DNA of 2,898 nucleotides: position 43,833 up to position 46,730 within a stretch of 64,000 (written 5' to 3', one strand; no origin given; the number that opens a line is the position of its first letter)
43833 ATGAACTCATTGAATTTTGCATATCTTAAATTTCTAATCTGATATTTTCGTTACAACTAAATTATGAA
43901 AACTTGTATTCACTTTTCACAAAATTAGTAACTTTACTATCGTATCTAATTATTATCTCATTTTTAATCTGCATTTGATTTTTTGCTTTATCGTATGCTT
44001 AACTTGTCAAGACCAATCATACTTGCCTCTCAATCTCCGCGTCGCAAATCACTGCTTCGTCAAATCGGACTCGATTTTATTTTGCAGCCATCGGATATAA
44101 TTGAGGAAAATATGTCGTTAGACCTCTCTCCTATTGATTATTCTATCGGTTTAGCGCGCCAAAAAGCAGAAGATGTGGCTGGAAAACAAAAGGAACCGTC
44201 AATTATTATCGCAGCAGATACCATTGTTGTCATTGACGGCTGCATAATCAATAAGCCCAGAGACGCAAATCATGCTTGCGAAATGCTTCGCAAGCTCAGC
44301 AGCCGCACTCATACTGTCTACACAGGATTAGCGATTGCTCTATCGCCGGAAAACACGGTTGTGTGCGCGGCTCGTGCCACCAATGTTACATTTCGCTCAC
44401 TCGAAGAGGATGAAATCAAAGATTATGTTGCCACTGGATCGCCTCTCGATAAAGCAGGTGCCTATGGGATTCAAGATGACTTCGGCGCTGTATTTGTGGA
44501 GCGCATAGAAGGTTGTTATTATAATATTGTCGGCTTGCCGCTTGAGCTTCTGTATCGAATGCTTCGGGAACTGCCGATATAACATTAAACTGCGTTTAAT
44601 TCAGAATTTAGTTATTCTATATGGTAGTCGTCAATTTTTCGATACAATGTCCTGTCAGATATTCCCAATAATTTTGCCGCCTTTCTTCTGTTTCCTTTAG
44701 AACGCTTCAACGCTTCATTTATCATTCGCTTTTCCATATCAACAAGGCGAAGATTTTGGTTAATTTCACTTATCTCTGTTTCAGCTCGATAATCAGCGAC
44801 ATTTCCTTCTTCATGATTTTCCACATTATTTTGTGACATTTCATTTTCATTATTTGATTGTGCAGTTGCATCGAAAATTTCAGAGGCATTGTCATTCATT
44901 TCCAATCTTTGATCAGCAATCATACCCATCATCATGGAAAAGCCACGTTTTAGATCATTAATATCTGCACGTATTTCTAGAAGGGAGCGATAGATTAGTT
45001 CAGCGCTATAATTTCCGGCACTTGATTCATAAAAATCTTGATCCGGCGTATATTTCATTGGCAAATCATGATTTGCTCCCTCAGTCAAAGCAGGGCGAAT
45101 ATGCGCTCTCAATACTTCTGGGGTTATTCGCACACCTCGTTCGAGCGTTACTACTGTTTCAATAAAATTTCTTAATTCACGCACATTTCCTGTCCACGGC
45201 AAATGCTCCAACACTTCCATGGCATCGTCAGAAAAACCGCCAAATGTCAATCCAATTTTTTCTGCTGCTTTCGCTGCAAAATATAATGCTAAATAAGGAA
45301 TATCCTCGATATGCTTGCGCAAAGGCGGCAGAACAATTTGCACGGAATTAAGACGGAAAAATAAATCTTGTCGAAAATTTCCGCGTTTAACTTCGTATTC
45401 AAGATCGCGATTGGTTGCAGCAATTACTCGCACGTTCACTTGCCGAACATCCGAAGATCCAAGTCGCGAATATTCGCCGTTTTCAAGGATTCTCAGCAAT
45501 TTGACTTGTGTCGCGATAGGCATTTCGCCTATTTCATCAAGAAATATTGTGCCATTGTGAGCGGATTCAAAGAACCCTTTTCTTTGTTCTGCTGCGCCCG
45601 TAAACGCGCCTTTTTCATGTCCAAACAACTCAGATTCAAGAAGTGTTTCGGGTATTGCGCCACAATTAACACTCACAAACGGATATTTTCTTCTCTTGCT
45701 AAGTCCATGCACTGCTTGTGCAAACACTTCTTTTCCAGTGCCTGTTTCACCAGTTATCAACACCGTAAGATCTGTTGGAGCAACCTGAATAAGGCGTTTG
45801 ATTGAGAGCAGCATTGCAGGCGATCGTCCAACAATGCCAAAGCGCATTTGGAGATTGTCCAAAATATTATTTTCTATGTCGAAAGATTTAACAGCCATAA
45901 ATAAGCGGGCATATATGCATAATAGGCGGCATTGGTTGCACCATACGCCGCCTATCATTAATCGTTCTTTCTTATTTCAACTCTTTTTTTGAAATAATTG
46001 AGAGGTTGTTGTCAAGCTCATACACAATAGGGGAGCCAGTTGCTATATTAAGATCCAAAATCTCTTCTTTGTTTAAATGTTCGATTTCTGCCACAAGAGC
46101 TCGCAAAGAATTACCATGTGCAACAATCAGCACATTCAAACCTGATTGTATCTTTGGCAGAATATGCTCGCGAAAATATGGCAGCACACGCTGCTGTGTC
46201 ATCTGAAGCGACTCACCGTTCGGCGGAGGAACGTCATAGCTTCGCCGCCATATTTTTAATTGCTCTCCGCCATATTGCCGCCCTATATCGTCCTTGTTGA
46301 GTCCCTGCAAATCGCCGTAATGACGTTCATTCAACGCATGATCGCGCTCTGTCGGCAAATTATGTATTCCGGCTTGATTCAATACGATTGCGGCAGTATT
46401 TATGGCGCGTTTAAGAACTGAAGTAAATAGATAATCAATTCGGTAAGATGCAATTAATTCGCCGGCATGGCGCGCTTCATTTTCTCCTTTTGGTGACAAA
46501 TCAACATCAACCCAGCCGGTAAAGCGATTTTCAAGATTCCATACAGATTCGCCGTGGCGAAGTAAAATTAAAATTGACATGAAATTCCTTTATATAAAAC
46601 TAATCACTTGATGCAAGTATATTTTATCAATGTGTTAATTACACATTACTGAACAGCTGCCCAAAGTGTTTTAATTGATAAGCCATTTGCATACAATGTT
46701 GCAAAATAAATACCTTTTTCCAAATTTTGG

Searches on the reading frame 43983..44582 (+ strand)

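Call 36: search_protein_families(library=pfam, proteins=[window:43983-44582:+], max_evalue=0.001)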
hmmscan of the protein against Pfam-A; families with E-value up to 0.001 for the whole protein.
window:43983-44582:+ (199 aa): 1 family
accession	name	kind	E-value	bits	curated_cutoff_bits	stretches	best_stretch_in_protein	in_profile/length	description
PF02545.19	Maf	-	5.1e-63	212.6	27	1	11-196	1-186/187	Maf-like protein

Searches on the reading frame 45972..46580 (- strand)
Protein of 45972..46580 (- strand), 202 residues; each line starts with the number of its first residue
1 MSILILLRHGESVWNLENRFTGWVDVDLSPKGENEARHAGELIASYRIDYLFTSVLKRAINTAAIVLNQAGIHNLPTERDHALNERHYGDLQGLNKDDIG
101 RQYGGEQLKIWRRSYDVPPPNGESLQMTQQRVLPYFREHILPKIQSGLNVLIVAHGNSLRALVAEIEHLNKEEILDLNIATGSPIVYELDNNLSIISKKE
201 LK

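Call 35: search_protein_families(library=pfam, proteins=[window:45972-46580:-], max_evalue=0.001)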
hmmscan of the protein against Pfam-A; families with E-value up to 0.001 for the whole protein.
window:45972-46580:- (202 aa): 1 family
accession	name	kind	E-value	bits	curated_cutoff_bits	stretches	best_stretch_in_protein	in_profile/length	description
PF00300.27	His_Phos_1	-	3.5e-45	154.5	21.7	1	4-192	1-184/194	Histidine phosphatase superfamily (branch 1)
